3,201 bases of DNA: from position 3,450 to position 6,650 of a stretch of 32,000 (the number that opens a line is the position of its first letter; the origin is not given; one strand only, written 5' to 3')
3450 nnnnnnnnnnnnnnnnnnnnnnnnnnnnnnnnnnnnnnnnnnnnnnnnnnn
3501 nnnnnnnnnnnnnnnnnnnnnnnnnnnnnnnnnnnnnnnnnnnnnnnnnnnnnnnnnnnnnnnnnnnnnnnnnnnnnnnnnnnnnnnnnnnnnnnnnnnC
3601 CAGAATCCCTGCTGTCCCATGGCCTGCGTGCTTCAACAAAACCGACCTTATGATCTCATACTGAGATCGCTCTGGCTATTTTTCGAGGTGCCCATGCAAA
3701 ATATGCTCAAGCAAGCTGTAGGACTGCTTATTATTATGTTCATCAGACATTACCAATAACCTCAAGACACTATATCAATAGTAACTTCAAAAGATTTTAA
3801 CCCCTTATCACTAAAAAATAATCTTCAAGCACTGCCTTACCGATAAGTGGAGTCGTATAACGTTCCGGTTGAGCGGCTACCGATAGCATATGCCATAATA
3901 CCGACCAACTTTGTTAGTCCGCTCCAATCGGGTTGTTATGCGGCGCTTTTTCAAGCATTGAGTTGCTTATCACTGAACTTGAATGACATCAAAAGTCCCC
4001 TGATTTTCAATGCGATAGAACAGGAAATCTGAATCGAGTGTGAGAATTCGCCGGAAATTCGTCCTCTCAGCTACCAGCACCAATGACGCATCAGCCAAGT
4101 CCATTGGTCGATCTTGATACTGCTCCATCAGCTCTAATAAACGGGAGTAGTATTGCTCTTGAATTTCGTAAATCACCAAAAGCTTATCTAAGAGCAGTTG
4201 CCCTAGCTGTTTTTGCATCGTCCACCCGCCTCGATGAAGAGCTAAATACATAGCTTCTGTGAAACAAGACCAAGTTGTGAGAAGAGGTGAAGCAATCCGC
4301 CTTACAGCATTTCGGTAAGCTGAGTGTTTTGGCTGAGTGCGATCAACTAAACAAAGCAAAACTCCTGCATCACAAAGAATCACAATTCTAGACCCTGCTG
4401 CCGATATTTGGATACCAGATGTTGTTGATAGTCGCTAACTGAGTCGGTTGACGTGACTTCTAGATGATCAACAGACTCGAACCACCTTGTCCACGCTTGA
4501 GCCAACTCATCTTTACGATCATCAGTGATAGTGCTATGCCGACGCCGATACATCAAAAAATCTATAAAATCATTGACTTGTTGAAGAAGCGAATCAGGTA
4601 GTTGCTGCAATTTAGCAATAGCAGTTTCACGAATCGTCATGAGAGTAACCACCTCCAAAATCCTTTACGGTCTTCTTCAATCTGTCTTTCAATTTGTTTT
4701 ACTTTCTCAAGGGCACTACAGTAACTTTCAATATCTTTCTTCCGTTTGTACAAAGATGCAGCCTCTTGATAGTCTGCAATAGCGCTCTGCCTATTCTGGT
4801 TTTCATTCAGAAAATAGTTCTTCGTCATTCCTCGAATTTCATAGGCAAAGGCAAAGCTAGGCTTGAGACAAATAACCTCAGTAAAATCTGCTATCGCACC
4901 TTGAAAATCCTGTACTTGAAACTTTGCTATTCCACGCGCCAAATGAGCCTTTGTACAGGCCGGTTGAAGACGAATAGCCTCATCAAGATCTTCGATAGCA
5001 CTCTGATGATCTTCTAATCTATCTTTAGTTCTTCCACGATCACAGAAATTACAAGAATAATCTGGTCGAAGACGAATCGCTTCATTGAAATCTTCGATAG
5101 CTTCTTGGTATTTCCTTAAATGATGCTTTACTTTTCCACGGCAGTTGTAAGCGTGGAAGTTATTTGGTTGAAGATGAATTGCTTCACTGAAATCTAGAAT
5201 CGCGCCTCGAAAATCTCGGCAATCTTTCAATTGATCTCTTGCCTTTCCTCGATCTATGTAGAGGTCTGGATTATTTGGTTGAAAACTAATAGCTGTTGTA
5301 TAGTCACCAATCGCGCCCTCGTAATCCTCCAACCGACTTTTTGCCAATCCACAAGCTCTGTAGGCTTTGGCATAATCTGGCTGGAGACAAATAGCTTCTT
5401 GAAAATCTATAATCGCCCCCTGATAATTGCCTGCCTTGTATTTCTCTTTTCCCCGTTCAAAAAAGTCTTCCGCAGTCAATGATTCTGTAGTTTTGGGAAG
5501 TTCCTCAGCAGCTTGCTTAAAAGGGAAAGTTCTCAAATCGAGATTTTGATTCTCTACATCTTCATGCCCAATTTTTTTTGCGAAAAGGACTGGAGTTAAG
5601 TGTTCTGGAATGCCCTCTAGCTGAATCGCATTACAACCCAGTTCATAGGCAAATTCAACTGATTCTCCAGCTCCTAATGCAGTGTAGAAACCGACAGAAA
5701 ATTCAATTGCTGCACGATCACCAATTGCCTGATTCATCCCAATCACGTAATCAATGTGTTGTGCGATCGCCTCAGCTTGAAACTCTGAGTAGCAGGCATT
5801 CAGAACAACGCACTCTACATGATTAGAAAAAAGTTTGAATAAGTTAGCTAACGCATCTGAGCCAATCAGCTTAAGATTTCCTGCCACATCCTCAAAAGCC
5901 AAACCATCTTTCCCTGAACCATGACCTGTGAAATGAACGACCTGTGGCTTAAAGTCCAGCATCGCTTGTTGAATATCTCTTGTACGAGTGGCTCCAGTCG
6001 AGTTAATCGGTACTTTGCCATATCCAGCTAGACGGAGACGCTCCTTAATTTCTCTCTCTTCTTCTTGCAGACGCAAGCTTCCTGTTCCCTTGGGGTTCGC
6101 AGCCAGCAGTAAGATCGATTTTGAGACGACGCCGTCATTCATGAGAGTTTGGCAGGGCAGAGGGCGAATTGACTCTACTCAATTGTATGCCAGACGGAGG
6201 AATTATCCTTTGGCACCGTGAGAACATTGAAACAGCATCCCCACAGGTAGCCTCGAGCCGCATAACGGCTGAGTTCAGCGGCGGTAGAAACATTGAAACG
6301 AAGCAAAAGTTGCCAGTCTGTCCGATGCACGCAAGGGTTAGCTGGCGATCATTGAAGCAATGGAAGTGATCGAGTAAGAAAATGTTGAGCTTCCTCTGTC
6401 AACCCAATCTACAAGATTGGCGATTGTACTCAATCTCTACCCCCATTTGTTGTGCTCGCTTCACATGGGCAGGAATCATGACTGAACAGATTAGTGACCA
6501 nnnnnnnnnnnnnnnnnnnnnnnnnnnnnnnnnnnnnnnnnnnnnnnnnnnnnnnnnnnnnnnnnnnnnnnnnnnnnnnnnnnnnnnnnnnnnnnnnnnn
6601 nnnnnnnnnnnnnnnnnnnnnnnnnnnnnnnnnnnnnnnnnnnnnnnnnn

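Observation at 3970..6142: Three-gene operon: CHAT-TPR caspase-like protease translationally coupled to a VapB-like / PIN (VapC) pair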

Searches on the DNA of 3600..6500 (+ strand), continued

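Call 54: search_with_rna_model(model_id=R1, sources=[L001, L005, L007, L008, L009, L010, L011, L012, L013, L014, L015, L016, L017, L018, L019, L020, L021, L022, L023, L024, L025, L026, L027, L028, L029, L030, L031, L032, L033, L034, L035, L036, L037, L038, L039, L040, L041, L042, L043, L044, L045, L046, L047, L048, L049, L050, L051, L052, L053, L054, L055, L056, L057, L058, L059, L060, L061, L062, L063, L064, L065, L066, L067, L068, L069, L070, L071, L072, L073, L074, L075, L076, L077, L078, L079, L080, L081, L082, L083, L084], max_evalue=0.01)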
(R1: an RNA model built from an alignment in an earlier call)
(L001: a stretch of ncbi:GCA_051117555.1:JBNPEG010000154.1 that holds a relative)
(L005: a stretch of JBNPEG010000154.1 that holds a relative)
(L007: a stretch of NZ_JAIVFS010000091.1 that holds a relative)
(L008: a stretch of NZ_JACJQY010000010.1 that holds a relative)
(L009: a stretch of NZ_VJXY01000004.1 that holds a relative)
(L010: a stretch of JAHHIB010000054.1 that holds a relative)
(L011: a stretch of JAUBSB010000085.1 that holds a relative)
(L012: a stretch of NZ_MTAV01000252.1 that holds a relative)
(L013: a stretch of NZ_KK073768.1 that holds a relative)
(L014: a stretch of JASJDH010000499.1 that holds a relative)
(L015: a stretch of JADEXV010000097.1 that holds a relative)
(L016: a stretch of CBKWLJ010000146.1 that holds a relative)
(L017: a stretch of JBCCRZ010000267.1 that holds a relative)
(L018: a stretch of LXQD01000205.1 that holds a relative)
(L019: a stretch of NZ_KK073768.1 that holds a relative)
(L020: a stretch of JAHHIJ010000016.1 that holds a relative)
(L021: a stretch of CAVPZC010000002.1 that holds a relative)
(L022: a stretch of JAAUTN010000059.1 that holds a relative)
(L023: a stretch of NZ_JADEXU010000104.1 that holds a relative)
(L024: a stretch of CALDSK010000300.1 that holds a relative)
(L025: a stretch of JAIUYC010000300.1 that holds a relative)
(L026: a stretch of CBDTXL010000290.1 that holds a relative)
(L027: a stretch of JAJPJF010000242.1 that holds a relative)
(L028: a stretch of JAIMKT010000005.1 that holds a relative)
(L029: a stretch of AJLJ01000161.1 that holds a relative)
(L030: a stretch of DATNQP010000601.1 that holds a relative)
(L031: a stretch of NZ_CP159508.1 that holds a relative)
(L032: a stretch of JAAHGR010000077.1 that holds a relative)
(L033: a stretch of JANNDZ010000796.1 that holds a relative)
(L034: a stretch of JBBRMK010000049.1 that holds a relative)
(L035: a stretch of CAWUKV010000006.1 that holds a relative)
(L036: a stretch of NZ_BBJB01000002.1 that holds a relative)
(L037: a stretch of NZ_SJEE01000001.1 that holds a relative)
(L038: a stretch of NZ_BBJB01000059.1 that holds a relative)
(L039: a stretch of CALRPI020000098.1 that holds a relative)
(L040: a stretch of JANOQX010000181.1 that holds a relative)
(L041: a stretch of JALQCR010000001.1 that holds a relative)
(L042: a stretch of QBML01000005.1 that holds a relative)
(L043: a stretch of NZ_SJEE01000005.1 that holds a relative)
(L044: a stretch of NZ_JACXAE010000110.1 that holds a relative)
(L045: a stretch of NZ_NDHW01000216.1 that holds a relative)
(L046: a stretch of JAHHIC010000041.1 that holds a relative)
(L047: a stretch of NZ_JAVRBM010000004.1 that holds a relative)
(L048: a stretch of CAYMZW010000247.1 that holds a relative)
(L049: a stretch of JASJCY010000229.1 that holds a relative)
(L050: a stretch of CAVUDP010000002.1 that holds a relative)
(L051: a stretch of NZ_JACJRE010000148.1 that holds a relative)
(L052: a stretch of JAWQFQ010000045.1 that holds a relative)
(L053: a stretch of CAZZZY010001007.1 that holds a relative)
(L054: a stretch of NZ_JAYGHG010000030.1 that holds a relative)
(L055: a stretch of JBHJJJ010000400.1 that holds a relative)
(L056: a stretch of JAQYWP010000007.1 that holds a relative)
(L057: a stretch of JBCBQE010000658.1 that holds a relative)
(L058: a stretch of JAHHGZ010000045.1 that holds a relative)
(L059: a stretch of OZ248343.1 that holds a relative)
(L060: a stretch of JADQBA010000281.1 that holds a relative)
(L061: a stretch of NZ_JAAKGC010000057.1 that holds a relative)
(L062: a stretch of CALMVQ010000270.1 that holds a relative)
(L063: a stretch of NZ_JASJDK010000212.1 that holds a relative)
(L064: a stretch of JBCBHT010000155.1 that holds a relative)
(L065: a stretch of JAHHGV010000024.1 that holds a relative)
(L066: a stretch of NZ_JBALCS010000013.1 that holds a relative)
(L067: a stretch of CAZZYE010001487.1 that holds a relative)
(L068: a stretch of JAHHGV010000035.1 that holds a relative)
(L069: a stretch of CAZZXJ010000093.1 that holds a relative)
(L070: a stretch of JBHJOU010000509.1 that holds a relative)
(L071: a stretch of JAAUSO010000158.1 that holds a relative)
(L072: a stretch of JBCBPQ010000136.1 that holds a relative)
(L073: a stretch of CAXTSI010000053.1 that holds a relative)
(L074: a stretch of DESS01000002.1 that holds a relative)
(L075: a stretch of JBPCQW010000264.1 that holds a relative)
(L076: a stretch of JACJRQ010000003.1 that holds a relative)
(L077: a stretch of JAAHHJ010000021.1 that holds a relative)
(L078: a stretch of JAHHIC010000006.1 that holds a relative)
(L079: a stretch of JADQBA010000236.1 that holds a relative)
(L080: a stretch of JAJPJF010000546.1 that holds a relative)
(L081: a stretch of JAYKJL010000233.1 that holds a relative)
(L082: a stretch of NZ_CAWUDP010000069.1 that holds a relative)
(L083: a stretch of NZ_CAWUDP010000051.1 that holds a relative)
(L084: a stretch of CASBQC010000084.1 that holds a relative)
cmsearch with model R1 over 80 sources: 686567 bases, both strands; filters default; matches with E-value up to 0.01: 11.
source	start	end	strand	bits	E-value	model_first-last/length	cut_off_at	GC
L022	2007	2104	+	65.7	2e-13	1-97/97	no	0.5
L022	115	209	+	59.3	8.2e-12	1-97/97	no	0.54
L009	6612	6709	+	58.9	1e-11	1-97/97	no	0.53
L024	5487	5583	+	52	5.6e-10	1-97/97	no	0.41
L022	4237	4331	+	51.6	7.3e-10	1-97/97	no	0.58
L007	6331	6427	+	47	1e-08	1-97/97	no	0.53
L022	2969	3067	+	42.2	1.7e-07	1-97/97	no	0.52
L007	4801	4897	+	38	1.9e-06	1-97/97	no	0.46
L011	6989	7084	+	36.4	5.1e-06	1-97/97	no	0.49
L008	6140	6238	+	33.7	2.5e-05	1-97/97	no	0.46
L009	4792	4891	+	24.4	0.0054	1-97/97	no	0.54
